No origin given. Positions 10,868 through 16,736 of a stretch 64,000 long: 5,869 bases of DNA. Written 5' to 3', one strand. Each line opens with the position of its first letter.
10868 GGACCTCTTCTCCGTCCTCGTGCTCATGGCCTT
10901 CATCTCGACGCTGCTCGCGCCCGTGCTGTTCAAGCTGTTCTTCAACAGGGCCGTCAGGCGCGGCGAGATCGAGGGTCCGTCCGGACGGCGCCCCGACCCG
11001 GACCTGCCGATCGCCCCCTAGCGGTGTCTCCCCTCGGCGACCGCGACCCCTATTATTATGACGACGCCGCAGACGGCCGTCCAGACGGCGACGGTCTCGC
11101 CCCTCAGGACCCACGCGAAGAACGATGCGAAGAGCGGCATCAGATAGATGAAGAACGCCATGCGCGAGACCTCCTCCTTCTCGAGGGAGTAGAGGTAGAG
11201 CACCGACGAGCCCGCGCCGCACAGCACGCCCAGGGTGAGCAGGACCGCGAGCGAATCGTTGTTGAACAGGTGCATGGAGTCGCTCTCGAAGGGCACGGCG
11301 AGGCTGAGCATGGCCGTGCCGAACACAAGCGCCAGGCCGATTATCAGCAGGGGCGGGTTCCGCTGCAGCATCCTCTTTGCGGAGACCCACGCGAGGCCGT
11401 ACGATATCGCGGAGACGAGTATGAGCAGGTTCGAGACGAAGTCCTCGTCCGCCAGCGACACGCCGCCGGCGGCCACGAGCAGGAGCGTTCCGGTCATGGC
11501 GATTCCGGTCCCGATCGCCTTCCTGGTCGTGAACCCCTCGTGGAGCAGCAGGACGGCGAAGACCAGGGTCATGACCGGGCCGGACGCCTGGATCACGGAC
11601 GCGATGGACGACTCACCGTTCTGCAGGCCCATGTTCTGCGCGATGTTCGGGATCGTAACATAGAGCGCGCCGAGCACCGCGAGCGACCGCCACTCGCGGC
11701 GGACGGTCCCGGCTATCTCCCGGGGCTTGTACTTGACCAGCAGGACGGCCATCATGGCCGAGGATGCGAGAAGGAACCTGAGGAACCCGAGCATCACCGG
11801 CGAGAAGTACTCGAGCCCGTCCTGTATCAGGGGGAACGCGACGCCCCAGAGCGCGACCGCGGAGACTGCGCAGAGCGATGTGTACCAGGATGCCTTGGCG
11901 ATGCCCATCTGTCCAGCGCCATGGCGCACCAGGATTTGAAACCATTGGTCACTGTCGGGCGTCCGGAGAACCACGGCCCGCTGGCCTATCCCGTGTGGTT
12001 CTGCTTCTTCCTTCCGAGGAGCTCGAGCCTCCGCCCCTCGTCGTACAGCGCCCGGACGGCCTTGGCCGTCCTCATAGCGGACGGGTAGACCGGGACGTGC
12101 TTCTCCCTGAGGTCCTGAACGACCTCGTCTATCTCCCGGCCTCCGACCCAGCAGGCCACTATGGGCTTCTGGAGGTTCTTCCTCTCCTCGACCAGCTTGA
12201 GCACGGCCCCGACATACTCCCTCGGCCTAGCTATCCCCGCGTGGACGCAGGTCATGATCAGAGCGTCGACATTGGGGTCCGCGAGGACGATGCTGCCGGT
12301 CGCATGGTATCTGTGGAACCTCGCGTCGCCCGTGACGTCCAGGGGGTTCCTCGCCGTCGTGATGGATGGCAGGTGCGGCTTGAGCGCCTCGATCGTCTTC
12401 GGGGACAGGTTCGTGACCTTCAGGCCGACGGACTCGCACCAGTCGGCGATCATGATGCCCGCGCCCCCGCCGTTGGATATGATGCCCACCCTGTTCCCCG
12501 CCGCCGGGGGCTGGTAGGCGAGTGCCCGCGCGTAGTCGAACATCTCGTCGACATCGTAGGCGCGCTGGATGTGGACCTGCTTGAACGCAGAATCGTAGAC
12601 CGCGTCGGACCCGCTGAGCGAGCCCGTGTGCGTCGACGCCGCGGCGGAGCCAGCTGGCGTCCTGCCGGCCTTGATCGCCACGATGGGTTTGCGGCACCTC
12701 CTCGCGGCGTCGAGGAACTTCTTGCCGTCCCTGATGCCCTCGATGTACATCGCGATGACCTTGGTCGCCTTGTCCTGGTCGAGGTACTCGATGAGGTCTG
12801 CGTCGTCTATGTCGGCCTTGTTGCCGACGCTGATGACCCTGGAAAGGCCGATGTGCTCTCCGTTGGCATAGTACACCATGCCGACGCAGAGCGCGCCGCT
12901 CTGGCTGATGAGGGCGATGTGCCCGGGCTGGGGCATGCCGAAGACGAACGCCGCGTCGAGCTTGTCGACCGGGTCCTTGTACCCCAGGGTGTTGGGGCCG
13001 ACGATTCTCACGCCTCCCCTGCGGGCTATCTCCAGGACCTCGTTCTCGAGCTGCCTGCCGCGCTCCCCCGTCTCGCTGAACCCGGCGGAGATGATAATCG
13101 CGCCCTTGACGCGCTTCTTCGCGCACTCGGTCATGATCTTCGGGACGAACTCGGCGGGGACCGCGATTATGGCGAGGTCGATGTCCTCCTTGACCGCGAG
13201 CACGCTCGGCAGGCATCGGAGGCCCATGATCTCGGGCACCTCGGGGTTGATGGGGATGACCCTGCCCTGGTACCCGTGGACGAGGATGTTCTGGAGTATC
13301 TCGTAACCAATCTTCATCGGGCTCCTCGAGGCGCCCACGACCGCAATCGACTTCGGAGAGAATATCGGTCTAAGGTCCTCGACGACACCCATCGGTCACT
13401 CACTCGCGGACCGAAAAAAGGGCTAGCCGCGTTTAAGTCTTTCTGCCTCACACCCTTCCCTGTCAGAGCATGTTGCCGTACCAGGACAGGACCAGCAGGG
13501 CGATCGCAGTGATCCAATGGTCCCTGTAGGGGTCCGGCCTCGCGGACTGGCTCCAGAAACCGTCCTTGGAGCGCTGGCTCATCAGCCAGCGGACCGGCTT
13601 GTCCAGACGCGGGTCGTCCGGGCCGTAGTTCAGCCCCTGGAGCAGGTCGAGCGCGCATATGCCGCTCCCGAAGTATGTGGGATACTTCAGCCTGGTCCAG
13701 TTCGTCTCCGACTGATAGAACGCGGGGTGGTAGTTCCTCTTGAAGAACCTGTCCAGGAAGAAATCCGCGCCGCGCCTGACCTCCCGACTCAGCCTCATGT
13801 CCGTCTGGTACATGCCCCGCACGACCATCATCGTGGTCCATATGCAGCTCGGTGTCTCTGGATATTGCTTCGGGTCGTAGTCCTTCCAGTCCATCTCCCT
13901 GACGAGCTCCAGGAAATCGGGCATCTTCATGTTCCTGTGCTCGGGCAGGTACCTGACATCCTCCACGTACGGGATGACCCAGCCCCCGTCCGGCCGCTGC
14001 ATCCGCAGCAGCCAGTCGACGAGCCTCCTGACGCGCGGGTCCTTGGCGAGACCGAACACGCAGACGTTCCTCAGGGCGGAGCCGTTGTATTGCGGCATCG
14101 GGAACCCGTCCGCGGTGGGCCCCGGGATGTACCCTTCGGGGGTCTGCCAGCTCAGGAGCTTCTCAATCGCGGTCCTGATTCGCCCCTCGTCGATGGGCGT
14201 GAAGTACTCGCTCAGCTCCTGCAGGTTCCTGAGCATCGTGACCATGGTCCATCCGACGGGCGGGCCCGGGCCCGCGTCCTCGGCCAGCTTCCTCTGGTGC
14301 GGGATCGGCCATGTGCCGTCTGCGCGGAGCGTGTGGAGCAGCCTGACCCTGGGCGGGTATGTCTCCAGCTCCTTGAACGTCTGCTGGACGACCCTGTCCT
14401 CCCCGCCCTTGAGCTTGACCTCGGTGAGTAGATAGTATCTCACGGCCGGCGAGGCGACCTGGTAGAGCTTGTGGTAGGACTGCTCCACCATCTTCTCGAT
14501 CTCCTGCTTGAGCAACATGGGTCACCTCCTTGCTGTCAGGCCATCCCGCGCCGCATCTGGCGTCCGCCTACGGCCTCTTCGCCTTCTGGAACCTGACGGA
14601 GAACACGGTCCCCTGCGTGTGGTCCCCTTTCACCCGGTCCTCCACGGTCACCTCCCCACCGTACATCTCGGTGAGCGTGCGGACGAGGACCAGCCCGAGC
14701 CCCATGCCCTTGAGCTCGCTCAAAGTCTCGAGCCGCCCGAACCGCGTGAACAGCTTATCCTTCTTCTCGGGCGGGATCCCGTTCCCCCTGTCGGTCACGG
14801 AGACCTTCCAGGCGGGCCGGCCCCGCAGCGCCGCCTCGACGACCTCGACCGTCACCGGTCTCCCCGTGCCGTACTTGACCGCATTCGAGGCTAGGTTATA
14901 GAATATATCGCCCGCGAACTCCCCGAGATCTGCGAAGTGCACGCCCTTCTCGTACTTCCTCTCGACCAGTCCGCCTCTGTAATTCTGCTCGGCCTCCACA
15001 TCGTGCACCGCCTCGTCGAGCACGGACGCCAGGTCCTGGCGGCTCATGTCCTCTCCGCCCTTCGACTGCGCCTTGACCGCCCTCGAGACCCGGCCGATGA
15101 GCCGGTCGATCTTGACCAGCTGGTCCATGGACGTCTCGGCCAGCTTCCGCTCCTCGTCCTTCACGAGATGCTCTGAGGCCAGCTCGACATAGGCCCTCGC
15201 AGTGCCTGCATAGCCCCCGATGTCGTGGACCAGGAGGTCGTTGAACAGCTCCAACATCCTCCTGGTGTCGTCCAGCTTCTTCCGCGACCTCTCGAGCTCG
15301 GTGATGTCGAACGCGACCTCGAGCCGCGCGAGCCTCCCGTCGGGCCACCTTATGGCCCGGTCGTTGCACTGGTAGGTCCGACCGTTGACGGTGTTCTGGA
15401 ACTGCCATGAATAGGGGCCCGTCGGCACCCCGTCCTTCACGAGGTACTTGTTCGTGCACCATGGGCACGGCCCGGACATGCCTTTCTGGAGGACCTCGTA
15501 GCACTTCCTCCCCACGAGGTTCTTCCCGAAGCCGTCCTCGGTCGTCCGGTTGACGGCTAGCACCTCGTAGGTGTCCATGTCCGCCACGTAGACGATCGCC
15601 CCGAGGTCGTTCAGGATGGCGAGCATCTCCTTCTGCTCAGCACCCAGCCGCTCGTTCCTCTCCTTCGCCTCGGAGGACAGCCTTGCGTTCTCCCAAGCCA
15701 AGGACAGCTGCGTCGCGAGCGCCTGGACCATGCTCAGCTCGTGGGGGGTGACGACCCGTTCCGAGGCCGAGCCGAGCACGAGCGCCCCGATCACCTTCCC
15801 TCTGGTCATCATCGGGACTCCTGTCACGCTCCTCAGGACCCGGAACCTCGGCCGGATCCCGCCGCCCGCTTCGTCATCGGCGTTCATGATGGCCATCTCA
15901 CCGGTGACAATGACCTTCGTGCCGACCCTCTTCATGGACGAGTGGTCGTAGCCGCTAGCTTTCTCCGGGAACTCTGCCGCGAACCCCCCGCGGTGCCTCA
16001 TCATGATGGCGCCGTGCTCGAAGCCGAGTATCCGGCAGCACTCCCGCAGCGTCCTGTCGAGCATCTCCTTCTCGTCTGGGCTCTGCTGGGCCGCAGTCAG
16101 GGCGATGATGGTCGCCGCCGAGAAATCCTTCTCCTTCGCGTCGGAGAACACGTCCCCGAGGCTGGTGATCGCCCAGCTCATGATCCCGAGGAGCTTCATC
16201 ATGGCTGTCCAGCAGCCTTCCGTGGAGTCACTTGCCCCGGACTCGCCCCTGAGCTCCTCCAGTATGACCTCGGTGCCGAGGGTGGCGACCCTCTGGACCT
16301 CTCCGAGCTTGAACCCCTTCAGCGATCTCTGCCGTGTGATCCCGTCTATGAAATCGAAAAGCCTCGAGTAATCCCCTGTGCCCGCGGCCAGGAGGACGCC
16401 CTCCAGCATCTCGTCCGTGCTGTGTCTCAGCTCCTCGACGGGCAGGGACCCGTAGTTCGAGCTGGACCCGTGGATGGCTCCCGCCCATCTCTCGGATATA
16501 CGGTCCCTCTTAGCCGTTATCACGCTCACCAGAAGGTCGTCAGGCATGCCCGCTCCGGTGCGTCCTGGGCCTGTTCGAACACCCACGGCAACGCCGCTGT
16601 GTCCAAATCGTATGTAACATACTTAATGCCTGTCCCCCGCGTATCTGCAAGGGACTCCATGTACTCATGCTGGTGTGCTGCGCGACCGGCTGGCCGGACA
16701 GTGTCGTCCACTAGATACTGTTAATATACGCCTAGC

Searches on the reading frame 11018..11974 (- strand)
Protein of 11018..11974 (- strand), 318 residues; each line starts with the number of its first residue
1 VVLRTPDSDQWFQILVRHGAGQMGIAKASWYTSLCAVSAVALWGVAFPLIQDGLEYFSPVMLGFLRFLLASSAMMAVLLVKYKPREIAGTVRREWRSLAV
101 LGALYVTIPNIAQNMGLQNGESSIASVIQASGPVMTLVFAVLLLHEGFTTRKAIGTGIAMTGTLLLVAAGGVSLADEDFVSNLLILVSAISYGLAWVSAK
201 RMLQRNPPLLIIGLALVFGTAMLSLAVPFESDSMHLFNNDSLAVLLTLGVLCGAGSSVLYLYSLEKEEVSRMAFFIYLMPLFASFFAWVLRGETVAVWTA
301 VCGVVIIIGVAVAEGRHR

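Call 61: search_protein_families(library=pfam, proteins=[window:11018-11974:-], max_evalue=0.00001)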
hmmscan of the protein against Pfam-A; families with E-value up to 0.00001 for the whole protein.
window:11018-11974:- (318 aa): 2 families
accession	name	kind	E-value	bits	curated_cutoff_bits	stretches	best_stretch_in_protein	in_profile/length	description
PF00892.27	EamA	-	2.5e-46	157.8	28.2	2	34-167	5-134/135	EamA-like transporter family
PF03151.22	TPT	-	3.2e-09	37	30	0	58-203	30-168/291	Triose-phosphate Transporter family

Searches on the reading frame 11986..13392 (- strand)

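Call 61: search_protein_families(library=pfam, proteins=[window:11986-13392:-], max_evalue=0.00001)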
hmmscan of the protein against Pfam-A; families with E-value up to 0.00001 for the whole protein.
window:11986-13392:- (468 aa): 5 families
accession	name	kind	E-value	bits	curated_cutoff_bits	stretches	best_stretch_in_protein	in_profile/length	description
PF13607.11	Succ_CoA_lig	-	1.9e-54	183.6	27.4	1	156-291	1-138/138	Succinyl-CoA ligase like flavodoxin domain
PF13380.12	CoA_binding_2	-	7.2e-28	97.8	22.8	1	14-137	1-112/116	CoA binding domain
PF19045.5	Ligase_CoA_2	-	7.9e-20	71.9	23.7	1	303-446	2-147/162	Ligase-CoA domain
PF02629.25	CoA_binding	-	3.7e-13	50.5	22.3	1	12-104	2-97/97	CoA binding domain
PF00549.24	Ligase_CoA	-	3.2e-06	27.7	24.5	0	348-445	23-124/128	CoA-ligase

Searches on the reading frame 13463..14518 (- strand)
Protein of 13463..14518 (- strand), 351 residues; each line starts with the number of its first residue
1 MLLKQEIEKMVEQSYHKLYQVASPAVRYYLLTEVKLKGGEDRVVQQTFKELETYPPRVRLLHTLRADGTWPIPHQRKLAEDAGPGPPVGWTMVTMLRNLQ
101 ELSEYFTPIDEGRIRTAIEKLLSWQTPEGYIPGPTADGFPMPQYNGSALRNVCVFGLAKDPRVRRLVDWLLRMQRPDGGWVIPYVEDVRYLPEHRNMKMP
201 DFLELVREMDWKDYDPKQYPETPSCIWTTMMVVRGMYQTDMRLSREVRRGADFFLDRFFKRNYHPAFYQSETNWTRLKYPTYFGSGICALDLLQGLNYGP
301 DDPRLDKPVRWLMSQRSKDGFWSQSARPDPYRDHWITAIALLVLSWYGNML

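Call 61: search_protein_families(library=pfam, proteins=[window:13463-14518:-], max_evalue=0.00001)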
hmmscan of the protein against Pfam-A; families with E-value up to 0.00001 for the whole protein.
window:13463-14518:- (351 aa): 1 family
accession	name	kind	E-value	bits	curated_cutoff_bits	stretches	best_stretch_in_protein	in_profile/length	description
PF13243.12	SQHop_cyclase_C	-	4.8e-06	26.3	26.1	0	148-180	193-226/319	Squalene-hopene cyclase C-terminal domain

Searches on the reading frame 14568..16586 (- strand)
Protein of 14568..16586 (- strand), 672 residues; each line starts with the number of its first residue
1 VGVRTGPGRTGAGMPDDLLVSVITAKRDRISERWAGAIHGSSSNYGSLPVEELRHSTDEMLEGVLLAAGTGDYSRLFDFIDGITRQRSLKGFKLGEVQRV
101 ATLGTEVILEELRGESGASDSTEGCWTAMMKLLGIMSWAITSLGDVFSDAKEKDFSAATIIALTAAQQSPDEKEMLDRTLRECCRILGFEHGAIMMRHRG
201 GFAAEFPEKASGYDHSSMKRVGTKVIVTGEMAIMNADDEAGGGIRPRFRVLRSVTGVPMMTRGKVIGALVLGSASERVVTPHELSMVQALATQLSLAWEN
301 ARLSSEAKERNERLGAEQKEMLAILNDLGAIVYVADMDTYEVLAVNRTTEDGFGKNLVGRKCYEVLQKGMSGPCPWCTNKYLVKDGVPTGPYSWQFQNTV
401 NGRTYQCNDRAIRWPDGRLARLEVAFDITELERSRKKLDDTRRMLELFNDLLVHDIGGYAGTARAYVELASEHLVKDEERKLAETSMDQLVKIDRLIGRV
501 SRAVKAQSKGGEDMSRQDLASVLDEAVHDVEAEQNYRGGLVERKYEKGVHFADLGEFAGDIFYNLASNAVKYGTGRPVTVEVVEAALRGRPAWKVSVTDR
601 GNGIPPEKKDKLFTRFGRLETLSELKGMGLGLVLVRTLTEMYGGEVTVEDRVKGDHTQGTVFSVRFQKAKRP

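Call 61: search_protein_families(library=pfam, proteins=[window:14568-16586:-], max_evalue=0.00001)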
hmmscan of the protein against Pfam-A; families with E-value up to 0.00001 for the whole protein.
window:14568-16586:- (672 aa): 4 families
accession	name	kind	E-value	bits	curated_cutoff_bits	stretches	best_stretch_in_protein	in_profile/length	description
PF02518.31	HATPase_c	-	7.2e-21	75.1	26.4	1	560-668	8-109/111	Histidine kinase-, DNA gyrase B-, and HSP90-like ATPase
PF01590.32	GAF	-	1.5e-13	51.9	22.4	1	173-297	3-132/133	GAF domain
PF13185.12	GAF_2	-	4.9e-13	49.9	28.6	1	171-299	3-136/136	GAF domain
PF13492.12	GAF_3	-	4e-08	34.2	27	1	172-300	2-129/129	GAF domain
